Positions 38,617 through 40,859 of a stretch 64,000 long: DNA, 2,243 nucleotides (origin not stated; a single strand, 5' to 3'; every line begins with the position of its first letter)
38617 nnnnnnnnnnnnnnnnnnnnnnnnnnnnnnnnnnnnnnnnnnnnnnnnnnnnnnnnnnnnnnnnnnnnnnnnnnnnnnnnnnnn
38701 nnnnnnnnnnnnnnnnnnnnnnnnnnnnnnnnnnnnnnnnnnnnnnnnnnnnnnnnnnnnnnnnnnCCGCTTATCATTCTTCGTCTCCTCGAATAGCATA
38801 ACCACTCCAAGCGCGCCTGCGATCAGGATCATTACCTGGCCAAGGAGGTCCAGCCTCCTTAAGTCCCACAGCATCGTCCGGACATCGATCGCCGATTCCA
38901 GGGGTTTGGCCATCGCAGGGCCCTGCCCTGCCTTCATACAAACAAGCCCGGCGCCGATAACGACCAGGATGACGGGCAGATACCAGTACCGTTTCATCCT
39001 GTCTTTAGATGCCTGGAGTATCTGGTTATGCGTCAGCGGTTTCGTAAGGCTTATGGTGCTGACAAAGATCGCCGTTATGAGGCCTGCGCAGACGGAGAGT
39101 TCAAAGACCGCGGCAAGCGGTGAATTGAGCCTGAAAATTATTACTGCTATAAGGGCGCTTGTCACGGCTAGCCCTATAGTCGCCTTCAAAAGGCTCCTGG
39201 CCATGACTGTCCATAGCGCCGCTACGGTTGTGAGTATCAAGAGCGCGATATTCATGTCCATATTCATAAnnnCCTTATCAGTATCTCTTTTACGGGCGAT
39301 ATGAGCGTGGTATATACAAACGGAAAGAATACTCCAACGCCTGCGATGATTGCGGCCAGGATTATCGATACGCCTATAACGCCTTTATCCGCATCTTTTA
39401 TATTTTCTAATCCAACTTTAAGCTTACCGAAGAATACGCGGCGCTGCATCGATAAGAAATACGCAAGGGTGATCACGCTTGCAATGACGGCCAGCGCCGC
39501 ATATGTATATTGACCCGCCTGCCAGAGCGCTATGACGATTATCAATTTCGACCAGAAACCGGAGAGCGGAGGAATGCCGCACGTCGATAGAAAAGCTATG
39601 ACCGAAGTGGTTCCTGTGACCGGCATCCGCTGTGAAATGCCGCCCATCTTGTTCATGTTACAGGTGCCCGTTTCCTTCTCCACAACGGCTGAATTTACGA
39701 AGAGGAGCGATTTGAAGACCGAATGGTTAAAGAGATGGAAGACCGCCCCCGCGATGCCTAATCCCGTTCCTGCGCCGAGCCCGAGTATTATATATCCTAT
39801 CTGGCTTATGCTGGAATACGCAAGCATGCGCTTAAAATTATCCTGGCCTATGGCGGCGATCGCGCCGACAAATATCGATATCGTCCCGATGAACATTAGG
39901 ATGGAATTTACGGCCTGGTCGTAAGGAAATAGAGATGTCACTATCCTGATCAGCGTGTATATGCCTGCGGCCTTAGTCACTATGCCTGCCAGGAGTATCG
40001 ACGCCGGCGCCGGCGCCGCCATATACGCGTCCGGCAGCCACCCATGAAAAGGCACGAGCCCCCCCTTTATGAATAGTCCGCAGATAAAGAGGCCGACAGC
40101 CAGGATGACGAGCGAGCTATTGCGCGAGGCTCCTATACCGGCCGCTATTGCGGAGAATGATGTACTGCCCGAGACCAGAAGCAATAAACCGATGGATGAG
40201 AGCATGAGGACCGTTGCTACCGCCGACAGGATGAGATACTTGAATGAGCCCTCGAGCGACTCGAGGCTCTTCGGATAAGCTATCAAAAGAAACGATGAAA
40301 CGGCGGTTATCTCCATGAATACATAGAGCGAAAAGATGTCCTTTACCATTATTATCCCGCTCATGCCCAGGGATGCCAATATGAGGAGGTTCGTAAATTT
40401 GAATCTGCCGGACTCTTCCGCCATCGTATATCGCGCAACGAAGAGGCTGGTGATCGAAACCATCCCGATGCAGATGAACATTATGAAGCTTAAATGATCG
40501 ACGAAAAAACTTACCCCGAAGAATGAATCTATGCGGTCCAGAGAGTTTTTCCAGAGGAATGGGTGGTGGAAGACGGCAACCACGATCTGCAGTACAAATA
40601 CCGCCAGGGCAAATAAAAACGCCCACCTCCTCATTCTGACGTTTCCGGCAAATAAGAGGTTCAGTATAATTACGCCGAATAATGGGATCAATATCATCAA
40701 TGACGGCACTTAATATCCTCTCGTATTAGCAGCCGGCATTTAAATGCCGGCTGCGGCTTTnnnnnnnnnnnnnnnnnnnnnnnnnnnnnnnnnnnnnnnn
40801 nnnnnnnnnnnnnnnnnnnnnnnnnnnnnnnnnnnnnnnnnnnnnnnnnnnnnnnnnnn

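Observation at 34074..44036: Hydrogenase-type complex with intact Ni-binding cysteines but a complex-I-like complement of three antiporter-like subunits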

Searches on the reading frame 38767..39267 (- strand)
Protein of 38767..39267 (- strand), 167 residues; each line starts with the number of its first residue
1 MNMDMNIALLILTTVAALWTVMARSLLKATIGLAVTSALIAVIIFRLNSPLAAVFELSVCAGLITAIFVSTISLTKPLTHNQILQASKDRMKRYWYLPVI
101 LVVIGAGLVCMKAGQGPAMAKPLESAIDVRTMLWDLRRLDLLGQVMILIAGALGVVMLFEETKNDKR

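Call 4: search_protein_families(library=pfam, proteins=[window:38767-39267:-], max_evalue=0.01)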
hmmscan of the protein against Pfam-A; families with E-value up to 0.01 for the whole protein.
window:38767-39267:- (167 aa): 2 families
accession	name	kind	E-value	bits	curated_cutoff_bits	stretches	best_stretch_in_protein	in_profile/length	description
PF00499.25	Oxidored_q3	-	2.2e-06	27.9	33.2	1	17-111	2-89/146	NADH-ubiquinone/plastoquinone oxidoreductase chain 6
PF13244.11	MbhD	-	1.5e-05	25.5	27.2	1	12-76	2-66/67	MBH, subunit D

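Call 5: search_protein_families(library=ncbifam, proteins=[window:38767-39267:-], max_evalue=0.01)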
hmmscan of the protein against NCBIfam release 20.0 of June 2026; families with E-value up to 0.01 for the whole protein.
window:38767-39267:- (167 aa): 4 families
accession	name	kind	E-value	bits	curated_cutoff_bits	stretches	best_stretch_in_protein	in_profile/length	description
NF009159.0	PRK12504.1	equivalog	3.9e-10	39.9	141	1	2-106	3-99/178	DUF4040 domain-containing protein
NF006242.0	PRK08378.1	subfamily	1.9e-09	37.9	98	1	1-76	1-78/85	hypothetical protein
NF009161.0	PRK12507.1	equivalog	6.3e-07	28.9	272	1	5-82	12-88/336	putative monovalent cation/H+ antiporter subunit B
NF005162.0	PRK06638.1-1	equivalog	0.0031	17.4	157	1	12-106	8-104/184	NADH-quinone oxidoreductase subunit J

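Call 47: search_solved_structures(query=A2, max_evalue=1, show_alignments=3)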
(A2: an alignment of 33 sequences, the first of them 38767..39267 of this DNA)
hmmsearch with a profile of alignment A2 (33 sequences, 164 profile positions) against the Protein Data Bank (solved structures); distinct sequences matched with E-value up to 1: 7.
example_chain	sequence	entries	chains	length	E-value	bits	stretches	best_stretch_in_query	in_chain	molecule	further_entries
6u8y_D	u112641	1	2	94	5.8e-10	42.4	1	4-82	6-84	DUF4040 domain-containing protein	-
6cfw_D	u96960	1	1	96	1.1e-08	38.3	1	2-80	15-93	MBH subunit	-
7p64_J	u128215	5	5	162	0.003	20.6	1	11-112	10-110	NADH-quinone oxidoreductase subunit J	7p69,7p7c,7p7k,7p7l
7p61_J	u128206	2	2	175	0.0037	20.3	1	11-112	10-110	NADH-quinone oxidoreductase subunit J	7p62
3rko_J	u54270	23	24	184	0.0066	19.5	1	11-112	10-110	NADH-QUINONE OXIDOREDUCTASE SUBUNIT J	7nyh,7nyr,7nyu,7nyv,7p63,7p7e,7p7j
6u8y_E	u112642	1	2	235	0.089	15.8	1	121-162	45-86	Monovalent cation/H+ antiporter subunit B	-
9h9e_B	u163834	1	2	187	0.26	14.3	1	53-100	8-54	Novel acetylcholine receptor chaperone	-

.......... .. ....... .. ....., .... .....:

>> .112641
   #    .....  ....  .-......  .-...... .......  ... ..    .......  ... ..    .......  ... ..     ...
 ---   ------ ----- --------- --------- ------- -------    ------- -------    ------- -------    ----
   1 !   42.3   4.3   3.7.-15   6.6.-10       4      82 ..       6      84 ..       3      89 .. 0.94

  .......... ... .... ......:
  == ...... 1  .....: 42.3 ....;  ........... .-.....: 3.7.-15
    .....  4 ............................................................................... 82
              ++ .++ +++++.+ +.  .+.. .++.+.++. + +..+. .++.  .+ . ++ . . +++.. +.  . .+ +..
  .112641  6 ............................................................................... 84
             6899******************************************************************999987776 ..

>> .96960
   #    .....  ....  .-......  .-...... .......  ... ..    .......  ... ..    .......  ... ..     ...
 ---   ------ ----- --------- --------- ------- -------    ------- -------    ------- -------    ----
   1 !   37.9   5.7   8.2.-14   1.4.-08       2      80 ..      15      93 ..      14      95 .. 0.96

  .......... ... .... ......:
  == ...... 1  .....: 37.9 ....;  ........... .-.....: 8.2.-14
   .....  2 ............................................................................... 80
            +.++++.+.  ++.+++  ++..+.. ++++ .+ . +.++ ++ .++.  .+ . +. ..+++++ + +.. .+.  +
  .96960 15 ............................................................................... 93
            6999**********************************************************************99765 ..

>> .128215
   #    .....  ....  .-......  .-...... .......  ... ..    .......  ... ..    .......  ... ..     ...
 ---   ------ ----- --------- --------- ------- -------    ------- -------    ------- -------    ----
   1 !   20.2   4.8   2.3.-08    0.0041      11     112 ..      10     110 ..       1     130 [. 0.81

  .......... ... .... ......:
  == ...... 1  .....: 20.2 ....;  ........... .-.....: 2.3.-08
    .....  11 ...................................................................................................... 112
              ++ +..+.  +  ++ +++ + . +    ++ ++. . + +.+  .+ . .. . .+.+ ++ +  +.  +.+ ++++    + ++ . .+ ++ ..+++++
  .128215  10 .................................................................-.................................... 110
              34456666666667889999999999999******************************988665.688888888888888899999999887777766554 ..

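Call 49: search_protein_families(library=pfam, alignment_id=A2, max_evalue=0.01)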
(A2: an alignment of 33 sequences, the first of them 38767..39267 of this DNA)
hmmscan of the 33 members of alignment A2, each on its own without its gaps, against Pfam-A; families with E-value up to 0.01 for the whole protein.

A. member 1, window:38767-39267:- (167 aa): 2 families
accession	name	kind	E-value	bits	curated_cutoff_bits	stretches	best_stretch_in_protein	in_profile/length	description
PF00499.25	Oxidored_q3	-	2.2e-06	27.9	33.2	1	17-111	2-89/146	NADH-ubiquinone/plastoquinone oxidoreductase chain 6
PF13244.11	MbhD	-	1.5e-05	25.5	27.2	1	12-76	2-66/67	MBH, subunit D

B. families by the number of members that match (of 33 scanned): 6 families
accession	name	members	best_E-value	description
PF00499.25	Oxidored_q3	33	8.1e-10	NADH-ubiquinone/plastoquinone oxidoreductase chain 6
PF13244.11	MbhD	29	1.6e-06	MBH, subunit D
PF13520.12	AA_permease_2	3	0.0021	Amino acid permease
PF07264.17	EI24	2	0.0049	Sulfate transporter CysZ/Etoposide-induced protein 2.4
PF19451.5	DUF5989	1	0.00055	Family of unknown function (DUF5989)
PF20176.3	DUF6541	1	0.0042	Family of unknown function (DUF6541)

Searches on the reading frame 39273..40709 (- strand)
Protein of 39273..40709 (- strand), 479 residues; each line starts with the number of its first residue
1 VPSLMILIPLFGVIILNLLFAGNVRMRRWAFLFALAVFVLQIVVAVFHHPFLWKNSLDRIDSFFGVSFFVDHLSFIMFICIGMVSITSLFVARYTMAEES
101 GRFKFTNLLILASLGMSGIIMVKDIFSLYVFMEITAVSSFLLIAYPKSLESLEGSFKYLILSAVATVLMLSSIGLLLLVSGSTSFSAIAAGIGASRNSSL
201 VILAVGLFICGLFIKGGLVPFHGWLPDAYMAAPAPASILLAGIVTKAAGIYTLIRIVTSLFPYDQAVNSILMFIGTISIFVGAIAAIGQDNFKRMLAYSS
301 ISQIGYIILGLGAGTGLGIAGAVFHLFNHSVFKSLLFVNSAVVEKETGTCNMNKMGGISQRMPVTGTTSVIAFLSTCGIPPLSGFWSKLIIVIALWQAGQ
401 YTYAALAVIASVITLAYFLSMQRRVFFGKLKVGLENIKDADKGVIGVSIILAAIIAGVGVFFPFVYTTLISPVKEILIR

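Call 4: search_protein_families(library=pfam, proteins=[window:39273-40709:-], max_evalue=0.01)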
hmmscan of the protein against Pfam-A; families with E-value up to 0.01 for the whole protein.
window:39273-40709:- (479 aa): 2 families
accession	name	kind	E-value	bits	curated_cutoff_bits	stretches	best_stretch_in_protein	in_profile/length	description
PF00361.26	Proton_antipo_M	-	1.6e-71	241.3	21.5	1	123-414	2-294/294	NADH:quinone oxidoreductase/Mrp antiporter, TM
PF10125.14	NADHdeh_related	-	9.8e-05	22.3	27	1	101-223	65-183/218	NADH dehydrogenase I, subunit N related protein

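Call 5: search_protein_families(library=ncbifam, proteins=[window:39273-40709:-], max_evalue=0.01)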
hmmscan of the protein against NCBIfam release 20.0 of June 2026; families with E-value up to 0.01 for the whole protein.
window:39273-40709:- (479 aa): 75 families (the best 25 are shown)
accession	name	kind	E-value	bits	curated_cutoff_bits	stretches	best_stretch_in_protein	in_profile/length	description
NF006240.0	PRK08376.1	subfamily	3.5e-82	277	662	1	2-477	7-507/521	putative monovalent cation/H+ antiporter subunit D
NF009306.0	PRK12663.1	equivalog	3.1e-79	267.1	542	1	6-466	10-471/498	Na+/H+ antiporter subunit D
NF006419.0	PRK08668.1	equivalog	7.7e-78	262.7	617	1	4-472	6-476/613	NADH dehydrogenase subunit M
TIGR01972.1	NDH_I_M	subfamily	2.3e-75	254.2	263.8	1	3-474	2-480/486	NADH-quinone oxidoreductase subunit M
NF006241.0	PRK08377.1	equivalog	5.7e-74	249.9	645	1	2-467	5-468/494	NADH dehydrogenase subunit N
TIGR01770.1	NDH_I_N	subfamily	8.6e-74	249.2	332.6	1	1-454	5-463/472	NADH-quinone oxidoreductase subunit NuoN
NF005818.0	PRK07691.1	equivalog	2.8e-69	234.4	586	1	4-469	8-476/496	Na+/H+ antiporter subunit D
NF006238.0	PRK08375.1-4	equivalog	1.8e-66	225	626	1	4-432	8-435/531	putative monovalent cation/H+ antiporter subunit D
NF004440.0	PRK05777.1-3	equivalog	2.1e-66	224.8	519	1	14-454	20-457/477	NADH-quinone oxidoreductase subunit NuoN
NF009288.0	PRK12648.1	equivalog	9.6e-64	215.9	1104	1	4-465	5-474/954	monovalent cation/H+ antiporter subunit A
NF005086.0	PRK06521.1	equivalog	8.7e-63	212.8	667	1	29-415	35-434/669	hydrogenase 4 subunit B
NF009287.0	PRK12647.1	equivalog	4.1e-62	210.8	937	1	66-475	70-480/773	putative monovalent cation/H+ antiporter subunit A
NF004920.0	PRK06277.1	equivalog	2.2e-60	204.8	578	1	4-477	6-476/478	energy conserving hydrogenase EhbF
NF009285.0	PRK12645.1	equivalog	2.9e-60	204.4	1028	1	4-474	6-505/804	Na+/H+ antiporter subunit A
NF009308.0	PRK12665.1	equivalog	2.5e-59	201.2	585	1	3-431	10-443/531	Na+/H+ antiporter subunit D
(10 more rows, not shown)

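Call 26: search_solved_structures(query=window:39273-40709:-, max_evalue=1e-30)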
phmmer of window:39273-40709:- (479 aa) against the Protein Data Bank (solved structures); distinct sequences matched with E-value up to 1e-30: 35.
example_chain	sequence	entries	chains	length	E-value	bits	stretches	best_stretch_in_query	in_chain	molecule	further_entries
6cfw_H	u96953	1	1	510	1.7e-58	202.2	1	5-467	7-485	Monovalent cation/H+ antiporter subunit D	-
6u8y_H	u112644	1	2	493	2.2e-57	198.5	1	64-470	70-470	NADH dehydrogenase subunit N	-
7qru_D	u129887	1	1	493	7e-57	196.9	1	4-434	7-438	Na+/H+ antiporter subunit D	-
6hum_B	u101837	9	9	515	1.3e-46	163.1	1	2-424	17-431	NAD(P)H-quinone oxidoreductase subunit 2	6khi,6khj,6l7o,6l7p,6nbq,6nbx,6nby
7qru_A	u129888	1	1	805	3.8e-44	154.9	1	45-476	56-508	Na+/H+ antiporter subunit A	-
6u8y_X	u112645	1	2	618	4e-44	154.8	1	5-457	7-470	NADH dehydrogenase subunit M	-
6z16_D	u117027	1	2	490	1e-43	153.5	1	4-466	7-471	Multisubunit Na+/H+ antiporter, D subunit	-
6z16_A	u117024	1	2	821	3.5e-42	148.4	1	54-466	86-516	Multisubunit Na+/H+ antiporter, A subunit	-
7eu3_F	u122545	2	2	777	4e-41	144.9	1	16-465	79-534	NAD(P)H-quinone oxidoreductase subunit F | NADH-plastoquinone oxidoreductase subunit 5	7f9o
6tjv_D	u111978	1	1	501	6.3e-41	144.3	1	3-431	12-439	NADH dehydrogenase subunit 4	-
6hum_F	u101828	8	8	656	1.1e-40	143.5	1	63-431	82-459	NADH dehydrogenase subunit 5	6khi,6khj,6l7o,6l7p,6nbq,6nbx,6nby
7d3u_D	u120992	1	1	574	1.1e-40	143.5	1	33-429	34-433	Monovalent Na+/H+ antiporter subunit D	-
9grx_F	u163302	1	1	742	5.7e-39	137.9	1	27-436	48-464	NAD(P)H-quinone oxidoreductase subunit 5, chloroplastic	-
8qby_N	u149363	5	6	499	3.9e-38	135.1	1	63-459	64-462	NADH-quinone oxidoreductase subunit N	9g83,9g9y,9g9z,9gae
7wff_F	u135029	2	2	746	4e-38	135.1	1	26-431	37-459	NAD(P)H-quinone oxidoreductase subunit 5, chloroplastic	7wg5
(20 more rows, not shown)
